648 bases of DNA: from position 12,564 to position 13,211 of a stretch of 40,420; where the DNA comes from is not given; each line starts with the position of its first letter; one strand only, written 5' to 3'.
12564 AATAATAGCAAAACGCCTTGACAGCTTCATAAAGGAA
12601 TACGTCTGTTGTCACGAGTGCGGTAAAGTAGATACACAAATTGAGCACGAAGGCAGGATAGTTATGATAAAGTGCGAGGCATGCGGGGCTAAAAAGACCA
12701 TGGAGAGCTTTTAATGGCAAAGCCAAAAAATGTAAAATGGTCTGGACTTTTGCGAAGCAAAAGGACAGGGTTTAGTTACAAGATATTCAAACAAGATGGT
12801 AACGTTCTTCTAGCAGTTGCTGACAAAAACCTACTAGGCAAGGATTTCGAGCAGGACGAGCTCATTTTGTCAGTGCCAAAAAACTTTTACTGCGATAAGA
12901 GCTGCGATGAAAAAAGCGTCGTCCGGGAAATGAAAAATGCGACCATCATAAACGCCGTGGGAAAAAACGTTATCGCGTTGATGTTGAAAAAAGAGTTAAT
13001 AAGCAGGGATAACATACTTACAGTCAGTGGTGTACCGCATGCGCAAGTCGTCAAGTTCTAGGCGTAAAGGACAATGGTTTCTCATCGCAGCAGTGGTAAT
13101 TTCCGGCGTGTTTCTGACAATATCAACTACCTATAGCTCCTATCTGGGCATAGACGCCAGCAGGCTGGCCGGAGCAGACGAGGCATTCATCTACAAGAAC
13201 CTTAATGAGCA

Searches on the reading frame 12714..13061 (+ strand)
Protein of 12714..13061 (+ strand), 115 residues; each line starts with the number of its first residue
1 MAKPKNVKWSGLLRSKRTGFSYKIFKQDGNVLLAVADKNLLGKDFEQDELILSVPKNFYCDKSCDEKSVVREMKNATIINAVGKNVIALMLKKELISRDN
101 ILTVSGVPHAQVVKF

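Call 57: search_protein_families(library=pfam, proteins=[window:12714-13061:+], max_evalue=0.01)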
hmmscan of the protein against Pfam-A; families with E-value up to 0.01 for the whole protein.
window:12714-13061:+ (115 aa): 2 families
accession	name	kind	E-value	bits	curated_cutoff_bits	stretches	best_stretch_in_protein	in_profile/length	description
PF04242.18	DUF424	-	3.6e-22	78.9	25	1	26-114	2-91/92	Protein of unknown function (DUF424)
PF20949.2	Flu_PB2_3rd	-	0.001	19.4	27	1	62-111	73-122/143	Influenza RNA polymerase PB2 middle domain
